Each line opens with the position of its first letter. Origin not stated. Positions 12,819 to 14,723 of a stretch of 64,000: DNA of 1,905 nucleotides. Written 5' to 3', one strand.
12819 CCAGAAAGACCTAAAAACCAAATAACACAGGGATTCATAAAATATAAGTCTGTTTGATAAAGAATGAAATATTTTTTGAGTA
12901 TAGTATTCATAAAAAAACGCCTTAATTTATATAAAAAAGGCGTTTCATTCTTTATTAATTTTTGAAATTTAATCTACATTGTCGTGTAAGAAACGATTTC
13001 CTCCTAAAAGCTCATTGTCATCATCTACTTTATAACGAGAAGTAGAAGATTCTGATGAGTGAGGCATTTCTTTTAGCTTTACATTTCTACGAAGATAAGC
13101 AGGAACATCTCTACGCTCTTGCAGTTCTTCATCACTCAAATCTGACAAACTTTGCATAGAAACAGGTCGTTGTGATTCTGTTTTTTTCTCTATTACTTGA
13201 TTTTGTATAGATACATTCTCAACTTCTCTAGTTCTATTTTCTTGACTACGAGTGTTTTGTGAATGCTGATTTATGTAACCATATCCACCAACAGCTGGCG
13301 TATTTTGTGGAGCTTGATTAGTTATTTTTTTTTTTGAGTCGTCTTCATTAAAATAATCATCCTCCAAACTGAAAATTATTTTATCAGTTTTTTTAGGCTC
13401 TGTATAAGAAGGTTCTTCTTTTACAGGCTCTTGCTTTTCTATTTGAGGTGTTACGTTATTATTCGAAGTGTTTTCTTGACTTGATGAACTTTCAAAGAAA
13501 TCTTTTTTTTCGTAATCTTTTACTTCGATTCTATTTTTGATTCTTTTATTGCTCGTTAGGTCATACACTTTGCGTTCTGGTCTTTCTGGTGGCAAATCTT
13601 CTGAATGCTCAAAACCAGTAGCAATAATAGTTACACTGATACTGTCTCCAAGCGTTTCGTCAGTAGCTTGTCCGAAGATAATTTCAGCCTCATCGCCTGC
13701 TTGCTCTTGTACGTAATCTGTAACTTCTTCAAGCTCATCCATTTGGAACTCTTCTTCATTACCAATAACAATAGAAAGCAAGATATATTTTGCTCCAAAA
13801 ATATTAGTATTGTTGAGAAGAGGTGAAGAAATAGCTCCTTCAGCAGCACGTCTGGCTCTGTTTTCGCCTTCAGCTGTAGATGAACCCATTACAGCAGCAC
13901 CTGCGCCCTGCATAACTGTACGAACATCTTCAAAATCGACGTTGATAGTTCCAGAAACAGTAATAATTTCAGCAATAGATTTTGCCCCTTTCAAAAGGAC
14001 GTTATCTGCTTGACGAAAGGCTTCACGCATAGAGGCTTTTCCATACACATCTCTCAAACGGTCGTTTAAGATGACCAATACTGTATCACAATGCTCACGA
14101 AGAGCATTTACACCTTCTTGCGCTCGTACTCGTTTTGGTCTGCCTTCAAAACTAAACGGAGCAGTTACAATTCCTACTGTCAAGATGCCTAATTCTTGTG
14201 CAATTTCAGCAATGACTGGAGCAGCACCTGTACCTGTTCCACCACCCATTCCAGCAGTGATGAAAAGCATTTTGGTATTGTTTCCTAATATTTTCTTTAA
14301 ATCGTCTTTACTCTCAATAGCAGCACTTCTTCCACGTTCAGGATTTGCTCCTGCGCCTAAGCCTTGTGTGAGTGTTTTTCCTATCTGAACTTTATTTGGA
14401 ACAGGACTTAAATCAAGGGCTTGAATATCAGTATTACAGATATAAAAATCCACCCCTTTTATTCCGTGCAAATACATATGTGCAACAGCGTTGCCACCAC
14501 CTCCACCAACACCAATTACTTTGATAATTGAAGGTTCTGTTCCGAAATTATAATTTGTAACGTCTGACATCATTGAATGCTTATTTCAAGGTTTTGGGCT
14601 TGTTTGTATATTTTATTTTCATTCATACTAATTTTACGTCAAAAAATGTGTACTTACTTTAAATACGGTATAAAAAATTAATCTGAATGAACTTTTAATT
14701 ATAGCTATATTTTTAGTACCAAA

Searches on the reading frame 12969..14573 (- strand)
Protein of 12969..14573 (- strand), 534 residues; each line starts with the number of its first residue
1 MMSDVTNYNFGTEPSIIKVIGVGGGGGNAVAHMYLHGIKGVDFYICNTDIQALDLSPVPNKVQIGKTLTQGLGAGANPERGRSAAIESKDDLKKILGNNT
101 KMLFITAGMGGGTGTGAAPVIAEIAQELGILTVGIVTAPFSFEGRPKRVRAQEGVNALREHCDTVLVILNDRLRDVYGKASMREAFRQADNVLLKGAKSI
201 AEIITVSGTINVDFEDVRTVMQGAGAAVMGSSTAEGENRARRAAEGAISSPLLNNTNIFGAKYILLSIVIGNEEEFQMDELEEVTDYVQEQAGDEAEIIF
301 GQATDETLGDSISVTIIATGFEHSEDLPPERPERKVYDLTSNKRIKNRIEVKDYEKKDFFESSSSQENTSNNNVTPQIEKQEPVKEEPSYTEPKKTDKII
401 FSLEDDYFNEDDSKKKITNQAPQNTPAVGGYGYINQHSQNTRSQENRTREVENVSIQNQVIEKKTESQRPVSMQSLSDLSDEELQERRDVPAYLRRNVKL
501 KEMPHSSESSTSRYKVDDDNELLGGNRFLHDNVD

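Call 3: search_protein_families(library=pfam, proteins=[window:12969-14573:-], max_evalue=0.01)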
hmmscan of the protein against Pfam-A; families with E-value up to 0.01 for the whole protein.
window:12969-14573:- (534 aa): 2 families
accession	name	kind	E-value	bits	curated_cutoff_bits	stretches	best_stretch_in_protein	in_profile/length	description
PF00091.31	Tubulin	-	1.4e-44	153.1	33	1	17-177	2-189/190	Tubulin/FtsZ family, GTPase domain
PF12327.13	FtsZ_C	-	7.4e-22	77.9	27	1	225-322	1-95/95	FtsZ family, C-terminal domain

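Call 4: search_protein_families(library=ncbifam, proteins=[window:12969-14573:-], max_evalue=0.01)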
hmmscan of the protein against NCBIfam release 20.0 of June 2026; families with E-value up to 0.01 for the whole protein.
window:12969-14573:- (534 aa): 1 family
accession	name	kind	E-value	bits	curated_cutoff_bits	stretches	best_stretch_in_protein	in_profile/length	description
TIGR00065.1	ftsZ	equivalog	7e-115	384.1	295.2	1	14-334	17-337/353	cell division protein FtsZ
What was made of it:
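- Checked: 12969-14573 is FtsZ (TIGR00065, 384 bits against a cut-off of 295; call 4).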

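Call 23: find_homologous_proteins(query=window:12969-14573:-, max_evalue=1e-40)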
Query window:12969-14573:- (534 aa): 8000 proteins with E <= 1e-40 among 8000 candidates; the best 120 are listed.
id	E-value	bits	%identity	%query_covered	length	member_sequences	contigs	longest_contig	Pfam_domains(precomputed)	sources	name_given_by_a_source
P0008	0.0e+0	1170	100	100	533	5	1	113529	PF00091.32,PF12327.14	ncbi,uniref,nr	ncbi:cell division protein FtsZ [Bernardetia sp.]|uniref:cell division protein FtsZ n=1 Tax=Bernarde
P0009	0.0e+0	1061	90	100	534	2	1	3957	PF00091.32,PF12327.14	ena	-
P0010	0.0e+0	1044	89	100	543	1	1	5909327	PF00091.32,PF12327.14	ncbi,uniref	ncbi:cell division protein FtsZ [Bernardetia sp. OM2101]|uniref:cell division protein FtsZ n=1 Tax=B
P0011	0.0e+0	1042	88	100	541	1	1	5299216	PF00091.32,PF12327.14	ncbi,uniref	ncbi:cell division protein FtsZ [Bernardetia sp. ABR2-2B]|uniref:cell division protein FtsZ n=1 Tax=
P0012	0.0e+0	1038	89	100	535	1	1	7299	PF00091.32,PF12327.14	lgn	-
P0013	0.0e+0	1035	88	100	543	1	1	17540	PF00091.32,PF12327.14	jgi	jgi:cell division protein FtsZ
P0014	0.0e+0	1033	87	100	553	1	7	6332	PF00091.32,PF12327.14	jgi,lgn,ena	-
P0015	0.0e+0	1032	88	100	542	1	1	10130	PF00091.32,PF12327.14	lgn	-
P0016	0.0e+0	1030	87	100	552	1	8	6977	PF00091.32,PF12327.14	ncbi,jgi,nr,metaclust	ncbi:MAG: cell division protein FtsZ [Flexibacter sp. CG_4_10_14_3_um_filter_32_15]|nr:MAG: cell div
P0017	0.0e+0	1030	88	100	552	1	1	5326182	PF00091.32,PF12327.14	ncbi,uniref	ncbi:cell division protein FtsZ [Bernardetia sp. MNP-M8]|uniref:cell division protein FtsZ n=2 Tax=u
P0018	0.0e+0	1030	87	100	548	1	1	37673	PF00091.32,PF12327.14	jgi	jgi:cell division protein FtsZ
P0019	0.0e+0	1030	87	100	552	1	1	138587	PF00091.32,PF12327.14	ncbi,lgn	-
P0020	0.0e+0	1028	88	100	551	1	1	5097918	PF00091.32,PF12327.14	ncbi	ncbi:cell division protein FtsZ [Bernardetia sp. Wsw4-3y2]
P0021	0.0e+0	1025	86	100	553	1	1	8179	PF00091.32,PF12327.14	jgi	-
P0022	0.0e+0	1024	84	100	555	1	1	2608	PF00091.32,PF12327.14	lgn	-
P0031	3.5e-249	846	93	78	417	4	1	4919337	PF00091.32,PF12327.14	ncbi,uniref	ncbi:cell division protein FtsZ [Bernardetia litoralis]|uniref:cell division protein FtsZ n=1 Tax=Be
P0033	4.1e-209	714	68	94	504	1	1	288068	PF00091.32,PF12327.14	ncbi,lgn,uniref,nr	ncbi:cell division protein FtsZ [Hugenholtzia roseola]|uniref:cell division protein FtsZ n=1 Tax=Hug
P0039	6.2e-193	661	62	92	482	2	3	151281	PF00091.32,PF12327.14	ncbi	ncbi:MAG: cell division protein FtsZ [Bernardetiaceae bacterium]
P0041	3.5e-184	632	60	91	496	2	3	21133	PF00091.32,PF12327.14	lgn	-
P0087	5.1e-166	572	54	95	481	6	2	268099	PF00091.32,PF12327.14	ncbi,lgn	ncbi:MAG: hypothetical protein OHK0057_03830 [Thermoflexibacter sp.]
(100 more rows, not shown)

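Call 24: find_encoding_contigs(protein=P0033, flank=10000, max_places=1)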
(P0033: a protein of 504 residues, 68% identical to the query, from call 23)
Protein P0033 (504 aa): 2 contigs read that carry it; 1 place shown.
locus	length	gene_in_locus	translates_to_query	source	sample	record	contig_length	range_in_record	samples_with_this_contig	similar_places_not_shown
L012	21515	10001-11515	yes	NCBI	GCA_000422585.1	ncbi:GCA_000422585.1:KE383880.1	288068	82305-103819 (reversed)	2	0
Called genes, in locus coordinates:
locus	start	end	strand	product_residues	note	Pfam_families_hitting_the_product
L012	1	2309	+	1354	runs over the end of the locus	PF20009:GEVED, PF13205:Big_5 (weak), PF13895:Ig_2 (faint), PF13205:Big_5, PF06832:BiPBP_C (faint), PF19081:Ig_7, PF13927:Ig_3 (faint), PF18962:Por_Secre_tail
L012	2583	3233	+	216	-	PF16584:LolA_2, PF03548:LolA, PF17131:TP_0789-like (weak)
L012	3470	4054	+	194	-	PF01914:MarC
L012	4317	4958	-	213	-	PF01914:MarC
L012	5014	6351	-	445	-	PF12911:OppC_N, PF00528:BPD_transp_1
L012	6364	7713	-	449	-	PF00535:Glycos_transf_2, PF13506:Glyco_transf_21, PF13632:Glyco_trans_2_3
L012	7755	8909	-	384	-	-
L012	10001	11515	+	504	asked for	PF00091:Tubulin, PF12327:FtsZ_C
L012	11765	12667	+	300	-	PF04187:Cofac_haem_bdg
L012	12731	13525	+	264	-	PF00106:adh_short, PF08659:KR (weak), PF13561:adh_short_C2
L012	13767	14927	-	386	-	PF13483:Lactamase_B_3, PF00753:Lactamase_B (faint), PF12706:Lactamase_B_2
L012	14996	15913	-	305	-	-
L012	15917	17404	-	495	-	PF13175:AAA_15, PF13304:AAA_21 (weak), PF12476:DUF3696 (weak)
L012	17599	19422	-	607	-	PF06418:CTP_synth_N, PF00117:GATase, PF07722:Peptidase_C26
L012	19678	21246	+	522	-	PF01039:Carboxyl_trans, PF03255:ACCA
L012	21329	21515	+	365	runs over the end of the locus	PF04166:PdxA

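Call 25: find_encoding_contigs(protein=P0039, flank=10000, max_places=1)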
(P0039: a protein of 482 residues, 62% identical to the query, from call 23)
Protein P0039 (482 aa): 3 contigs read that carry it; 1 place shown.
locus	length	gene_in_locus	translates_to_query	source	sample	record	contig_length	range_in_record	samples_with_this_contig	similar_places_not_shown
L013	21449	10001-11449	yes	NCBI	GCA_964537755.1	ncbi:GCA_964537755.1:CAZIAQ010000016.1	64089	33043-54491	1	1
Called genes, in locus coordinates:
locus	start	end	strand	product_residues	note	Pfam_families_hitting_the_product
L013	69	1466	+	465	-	PF11638:DnaA_N, PF00308:Bac_DnaA, PF01695:IstB_IS21, PF13401:AAA_22 (faint), PF00004:AAA (weak), PF08299:Bac_DnaA_C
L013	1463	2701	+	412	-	PF00675:Peptidase_M16, PF05193:Peptidase_M16_C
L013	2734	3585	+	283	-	-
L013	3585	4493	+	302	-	PF01795:Methyltransf_5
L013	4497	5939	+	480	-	PF01627:Hpt (weak)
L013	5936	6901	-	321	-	PF24827:AstE_AspA_cat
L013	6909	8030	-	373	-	PF23914:TPR_CcmH_CycH (faint), PF25063:ARM_TT21_C (faint), PF07719:TPR_2 (faint), PF13428:TPR_14 (faint), PF13432:TPR_16 (faint), PF13414:TPR_11 (faint), PF14559:TPR_19 (faint)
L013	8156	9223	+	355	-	PF13506:Glyco_transf_21, PF00535:Glycos_transf_2, PF13641:Glyco_tranf_2_3, PF13704:Glyco_tranf_2_4, PF13632:Glyco_trans_2_3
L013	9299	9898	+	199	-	PF00510:COX3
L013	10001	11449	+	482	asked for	PF00091:Tubulin, PF12327:FtsZ_C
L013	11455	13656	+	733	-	PF23023:Anti-Pycsar_Apyc1, PF00753:Lactamase_B (weak), PF12706:Lactamase_B_2, PF00027:cNMP_binding (faint)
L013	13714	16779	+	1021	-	PF18942:DUF5689, PF03372:Exo_endo_phos, PF00041:fn3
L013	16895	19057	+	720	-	PF13089:PP_kinase_N, PF02503:PP_kinase, PF17941:PP_kinase_C_1, PF13091:PLDc_2, PF13090:PP_kinase_C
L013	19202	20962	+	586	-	PF00515:TPR_1 (faint), PF07719:TPR_2 (faint), PF13181:TPR_8 (faint), PF13176:TPR_7 (faint), PF13424:TPR_12 (weak), PF13424:TPR_12, PF13374:TPR_10 (weak), PF13424:TPR_12, +2 more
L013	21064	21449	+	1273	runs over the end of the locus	PF26696:PTL_trimer, PF24681:Kelch_KLHDC2_KLHL20_DRC7, PF24981:Beta-prop_ATRN-LZTR1, PF24996:NANM, PF13415:Beta-prop_FBX42, PF01344:Kelch_1, PF13415:Beta-prop_FBX42, PF24981:Beta-prop_ATRN-LZTR1, +6 more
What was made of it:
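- rsmH stands alone in L013 (call 25).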

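Call 26: find_encoding_contigs(protein=P0031, flank=10000, max_places=1)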
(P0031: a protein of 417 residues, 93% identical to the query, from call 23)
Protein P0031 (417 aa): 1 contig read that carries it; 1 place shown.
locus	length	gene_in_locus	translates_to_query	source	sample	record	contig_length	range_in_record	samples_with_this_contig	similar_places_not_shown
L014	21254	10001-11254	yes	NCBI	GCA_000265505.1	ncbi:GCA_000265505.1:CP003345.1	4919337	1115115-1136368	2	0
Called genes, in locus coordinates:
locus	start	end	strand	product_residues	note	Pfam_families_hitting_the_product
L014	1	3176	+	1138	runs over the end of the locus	PF07517:SecA_DEAD, PF00270:DEAD (faint), PF01043:SecA_PP_bind, PF21090:P-loop_SecA, PF07516:SecA_SW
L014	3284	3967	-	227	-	PF18962:Por_Secre_tail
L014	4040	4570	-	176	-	-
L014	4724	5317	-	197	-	-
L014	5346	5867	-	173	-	-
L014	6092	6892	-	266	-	PF01427:Peptidase_M15, PF02557:VanY (weak)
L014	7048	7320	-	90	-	PF01016:Ribosomal_L27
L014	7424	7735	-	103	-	PF00829:Ribosomal_L21p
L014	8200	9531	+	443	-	PF00285:Citrate_synt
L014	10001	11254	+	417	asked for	PF00091:Tubulin, PF12327:FtsZ_C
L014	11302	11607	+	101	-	-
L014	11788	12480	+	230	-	-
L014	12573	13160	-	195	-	-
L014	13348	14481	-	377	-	PF01594:AI-2E_transport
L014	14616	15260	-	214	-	PF01694:Rhomboid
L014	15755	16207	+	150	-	PF09834:DUF2061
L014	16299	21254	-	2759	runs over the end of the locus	PF19081:Ig_7 (faint), PF24312:Ig-like_POM152, PF13585:CHU_C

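Call 27: find_encoding_contigs(protein=P0087, flank=10000, max_places=1)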
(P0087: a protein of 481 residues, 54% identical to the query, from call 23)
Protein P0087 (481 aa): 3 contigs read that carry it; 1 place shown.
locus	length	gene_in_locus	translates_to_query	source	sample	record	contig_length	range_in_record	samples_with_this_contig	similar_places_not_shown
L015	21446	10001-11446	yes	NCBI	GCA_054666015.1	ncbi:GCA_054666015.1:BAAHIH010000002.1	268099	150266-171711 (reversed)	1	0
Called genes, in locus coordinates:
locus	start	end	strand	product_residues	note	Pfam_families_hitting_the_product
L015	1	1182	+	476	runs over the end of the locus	PF01225:Mur_ligase, PF08245:Mur_ligase_M, PF02875:Mur_ligase_C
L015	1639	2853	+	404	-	PF00953:Glycos_transf_4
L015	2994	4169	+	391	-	PF01098:FTSW_RODA_SPOVE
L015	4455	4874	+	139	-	PF13328:HD_4 (weak)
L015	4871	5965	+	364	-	PF03033:Glyco_transf_28, PF04101:Glyco_tran_28_C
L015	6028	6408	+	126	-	PF05635:23S_rRNA_IVP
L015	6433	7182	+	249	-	PF13480:Acetyltransf_6, PF04377:ATE_C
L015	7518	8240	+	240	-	-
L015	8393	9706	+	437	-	PF14450:FtsA, PF02491:SHS2_FTSA, PF00012:HSP70 (weak), PF11104:PilM_2 (weak), PF06723:MreB_Mbl, PF06277:EutA, PF14450:FtsA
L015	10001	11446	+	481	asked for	PF00091:Tubulin, PF12327:FtsZ_C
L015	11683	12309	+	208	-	PF02527:GidB, PF13847:Methyltransf_31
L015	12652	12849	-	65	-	-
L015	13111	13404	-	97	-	PF13601:HTH_34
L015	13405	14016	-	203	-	-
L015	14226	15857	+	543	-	PF00171:Aldedh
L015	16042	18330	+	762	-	PF00912:Transgly, PF28500:PBP_middle, PF00905:Transpeptidase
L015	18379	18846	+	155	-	PF16267:DUF4920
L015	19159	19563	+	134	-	PF14534:DUF4440 (weak)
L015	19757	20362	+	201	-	PF00081:Sod_Fe_N, PF02777:Sod_Fe_C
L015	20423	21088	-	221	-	PF03167:UDG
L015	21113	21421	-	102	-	PF01521:Fe-S_biosyn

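Call 30: find_encoding_contigs(protein=P0041, flank=10000, max_places=2)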
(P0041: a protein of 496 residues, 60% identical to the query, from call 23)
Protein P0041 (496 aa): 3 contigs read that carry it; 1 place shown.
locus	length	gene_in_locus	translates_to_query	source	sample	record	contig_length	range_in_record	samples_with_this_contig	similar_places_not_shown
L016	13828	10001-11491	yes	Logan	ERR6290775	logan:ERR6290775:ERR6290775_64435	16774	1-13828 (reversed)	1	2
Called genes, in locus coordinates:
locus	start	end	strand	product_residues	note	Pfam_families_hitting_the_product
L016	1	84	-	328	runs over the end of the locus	-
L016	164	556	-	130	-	-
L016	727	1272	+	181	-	PF01047:MarR (faint), PF13404:HTH_AsnC-type, PF13412:HTH_24, PF01037:AsnC_trans_reg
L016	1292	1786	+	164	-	-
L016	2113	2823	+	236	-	-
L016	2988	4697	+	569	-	PF00656:Peptidase_C14, PF00497:SBP_bac_3 (weak)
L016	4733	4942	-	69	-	-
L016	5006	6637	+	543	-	PF02028:BCCT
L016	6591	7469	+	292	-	PF00582:Usp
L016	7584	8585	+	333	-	PF07837:FTCD_N, PF02971:FTCD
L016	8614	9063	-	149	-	-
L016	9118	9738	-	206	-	PF04116:FA_hydroxylase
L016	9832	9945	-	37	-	-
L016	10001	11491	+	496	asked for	PF00091:Tubulin, PF12327:FtsZ_C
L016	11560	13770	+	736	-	PF23023:Anti-Pycsar_Apyc1, PF00753:Lactamase_B (weak), PF12706:Lactamase_B_2, PF00027:cNMP_binding (faint)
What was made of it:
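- B. litoralis (L014), Hugenholtzia roseola (L012) and two related MAGs (L013, L016), each with different neighbours outside Bernardetia (calls 24-26, 30).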

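Call 49: find_homologous_proteins(query=L015:8393-9706:+, max_evalue=1e-20)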
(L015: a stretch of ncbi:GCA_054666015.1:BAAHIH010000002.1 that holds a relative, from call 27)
Query L015:8393-9706:+ (437 aa): 8000 proteins with E <= 1e-20 among 8000 candidates; the best 120 are listed.
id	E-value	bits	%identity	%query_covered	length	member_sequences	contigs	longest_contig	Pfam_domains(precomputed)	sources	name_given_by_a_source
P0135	3.8e-256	868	91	100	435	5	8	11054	PF02491.26,PF06723.20,PF14450.13,PF11104.15,PF06277.18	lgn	-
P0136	1.3e-251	853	91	100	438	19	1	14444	PF00012.27,PF02491.26,PF06723.20,PF14450.13,PF11104.15,PF06277.18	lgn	-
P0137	2.4e-217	740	77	100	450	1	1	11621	PF02491.26,PF06723.20,PF14450.13,PF11104.15,PF06277.18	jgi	jgi:cell division protein FtsA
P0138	2.2e-211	720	75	100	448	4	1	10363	PF02491.26,PF06723.20,PF14450.13,PF11104.15,PF06277.18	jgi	jgi:cell division protein FtsA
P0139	6.3e-209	712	74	100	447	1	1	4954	PF02491.26,PF06723.20,PF14450.13,PF11104.15,PF06277.18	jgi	jgi:cell division protein FtsA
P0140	9.0e-208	708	73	100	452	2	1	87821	PF02491.26,PF06723.20,PF14450.13,PF11104.15,PF06277.18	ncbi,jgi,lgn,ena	-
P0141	1.1e-207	708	75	100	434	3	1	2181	PF02491.26,PF06723.20,PF14450.13,PF11104.15,PF06277.18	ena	-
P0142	6.5e-207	705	74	100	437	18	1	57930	PF00012.27,PF02491.26,PF06723.20,PF14450.13,PF11104.15,PF06277.18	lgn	-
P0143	7.7e-207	705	74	99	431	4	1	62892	PF02491.26,PF06723.20,PF14450.13,PF11104.15,PF06277.18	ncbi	-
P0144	1.0e-206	705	74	100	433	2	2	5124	PF02491.26,PF06723.20,PF14450.13,PF11104.15,PF06277.18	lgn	-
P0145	1.1e-204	698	74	99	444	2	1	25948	PF00012.27,PF02491.26,PF06723.20,PF14450.13,PF11104.15,PF06277.18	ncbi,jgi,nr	ncbi:MAG: cell division protein FtsA [Bernardetiaceae bacterium]|jgi:cell division protein FtsA|nr:c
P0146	1.5e-204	698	73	100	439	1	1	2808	PF02491.26,PF06723.20,PF14450.13,PF11104.15,PF06277.18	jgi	jgi:cell division protein FtsA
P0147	1.5e-203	694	74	98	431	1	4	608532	PF02491.26,PF06723.20,PF14450.13,PF11104.15,PF06277.18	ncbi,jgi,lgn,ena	-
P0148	7.1e-203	692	72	98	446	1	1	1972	PF02491.26,PF06723.20,PF14450.13,PF11104.15,PF06277.18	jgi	jgi:cell division protein FtsA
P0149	8.2e-203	692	73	98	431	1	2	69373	PF02491.26,PF06723.20,PF14450.13,PF11104.15,PF06277.18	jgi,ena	-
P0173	4.3e-195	666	70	99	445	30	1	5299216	PF00012.27,PF02491.26,PF06723.20,PF14450.13,PF11104.15,PF06277.18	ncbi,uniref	ncbi:cell division protein FtsA [Bernardetia sp. ABR2-2B]|uniref:cell division protein FtsA n=1 Tax=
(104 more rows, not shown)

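Call 50: find_encoding_contigs(protein=P0173, flank=10000, max_places=2)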
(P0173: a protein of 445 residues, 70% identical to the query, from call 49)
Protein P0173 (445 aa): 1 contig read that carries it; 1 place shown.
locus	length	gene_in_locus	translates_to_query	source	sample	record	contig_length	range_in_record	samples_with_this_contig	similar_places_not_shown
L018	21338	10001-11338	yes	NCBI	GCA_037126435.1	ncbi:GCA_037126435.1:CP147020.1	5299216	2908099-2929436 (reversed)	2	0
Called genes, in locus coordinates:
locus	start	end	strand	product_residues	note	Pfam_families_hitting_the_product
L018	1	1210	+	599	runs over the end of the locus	PF00246:Peptidase_M14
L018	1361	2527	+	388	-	PF07228:SpoIIE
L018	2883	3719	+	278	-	PF01255:Prenyltransf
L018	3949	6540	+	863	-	PF07244:POTRA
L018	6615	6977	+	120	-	PF05635:23S_rRNA_IVP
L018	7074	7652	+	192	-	PF03938:OmpH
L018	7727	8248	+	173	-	PF03938:OmpH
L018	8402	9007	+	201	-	PF03938:OmpH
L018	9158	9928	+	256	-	-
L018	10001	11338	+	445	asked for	PF00012:HSP70 (faint), PF11104:PilM_2 (faint), PF14450:FtsA, PF02491:SHS2_FTSA, PF06723:MreB_Mbl, PF06277:EutA, PF14450:FtsA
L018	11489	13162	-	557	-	PF13205:Big_5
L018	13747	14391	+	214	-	PF00702:Hydrolase, PF13419:HAD_2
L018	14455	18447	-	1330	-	PF17517:IgGFc_binding, PF13385:Laminin_G_3, PF18962:Por_Secre_tail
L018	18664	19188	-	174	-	PF08211:dCMP_cyt_deam_2, PF00383:dCMP_cyt_deam_1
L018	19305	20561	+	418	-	PF00534:Glycos_transf_1, PF13692:Glyco_trans_1_4 (weak)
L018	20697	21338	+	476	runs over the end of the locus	PF02878:PGM_PMM_I, PF02879:PGM_PMM_II, PF02880:PGM_PMM_III, PF00408:PGM_PMM_IV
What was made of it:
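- Its locus is uppS-bamA-skp x3-ftsQ-like-ftsA (call 50).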

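Call 53: search_protein_families(library=ncbifam, proteins=[L018:9158-9928:+, L015:7518-8240:+, L013:2734-3585:+, L013:4497-5939:+], max_evalue=0.01)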
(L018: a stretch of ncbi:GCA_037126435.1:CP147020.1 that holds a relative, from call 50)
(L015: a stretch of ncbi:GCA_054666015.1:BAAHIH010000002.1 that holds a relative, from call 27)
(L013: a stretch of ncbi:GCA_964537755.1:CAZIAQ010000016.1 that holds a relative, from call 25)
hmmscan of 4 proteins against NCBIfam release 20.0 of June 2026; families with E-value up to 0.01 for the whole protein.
L018:9158-9928:+ (256 aa): 1 family
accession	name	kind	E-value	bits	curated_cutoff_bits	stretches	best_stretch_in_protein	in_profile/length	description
TIGR02462.1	pyranose_ox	equivalog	0.0012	17.8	544.9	1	42-131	225-317/548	pyranose oxidase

L015:7518-8240:+ (240 aa): 0 families

L013:2734-3585:+ (283 aa): 0 families

L013:4497-5939:+ (480 aa): 1 family
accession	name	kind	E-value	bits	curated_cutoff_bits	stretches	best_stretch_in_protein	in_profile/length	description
NF008318.0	PRK11107.1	equivalog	0.0002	19.5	890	1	361-469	802-910/920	two-component sensor histidine kinase BarA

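Call 59: find_encoding_contigs(protein=P0145, flank=10000, max_places=1)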
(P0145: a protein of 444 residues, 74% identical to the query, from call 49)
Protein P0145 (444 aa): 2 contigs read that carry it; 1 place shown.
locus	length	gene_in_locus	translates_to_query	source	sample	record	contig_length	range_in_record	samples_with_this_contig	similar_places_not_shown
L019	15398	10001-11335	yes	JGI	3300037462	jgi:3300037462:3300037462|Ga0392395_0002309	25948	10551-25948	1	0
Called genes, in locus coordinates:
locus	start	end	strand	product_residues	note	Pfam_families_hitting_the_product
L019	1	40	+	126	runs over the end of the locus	-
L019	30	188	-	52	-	-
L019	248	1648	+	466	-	PF01225:Mur_ligase, PF08245:Mur_ligase_M, PF02875:Mur_ligase_C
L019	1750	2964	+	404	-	PF10555:MraY_sig1 (weak), PF00953:Glycos_transf_4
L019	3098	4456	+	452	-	PF21799:MurD-like_N, PF08245:Mur_ligase_M, PF02875:Mur_ligase_C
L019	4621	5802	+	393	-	PF01098:FTSW_RODA_SPOVE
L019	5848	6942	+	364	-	PF03033:Glyco_transf_28, PF13579:Glyco_trans_4_4, PF04101:Glyco_tran_28_C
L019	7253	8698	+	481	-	PF01225:Mur_ligase, PF08245:Mur_ligase_M, PF02875:Mur_ligase_C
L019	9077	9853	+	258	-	-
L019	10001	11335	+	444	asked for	PF00012:HSP70 (faint), PF11104:PilM_2 (faint), PF14450:FtsA, PF02491:SHS2_FTSA, PF06723:MreB_Mbl, PF06277:EutA (weak), PF14450:FtsA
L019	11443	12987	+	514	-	PF00091:Tubulin, PF12327:FtsZ_C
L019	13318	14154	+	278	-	PF00561:Abhydrolase_1, PF12697:Abhydrolase_6, PF00756:Esterase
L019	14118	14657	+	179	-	PF04542:Sigma70_r2, PF08281:Sigma70_r4_2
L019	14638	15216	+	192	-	-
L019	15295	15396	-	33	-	?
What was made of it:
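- Closest known: Canonical Bacteroidota/Cytophagales dcw cluster. Same: The relative L019 shows the canonical murE-to-ftsZ run (call 59).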
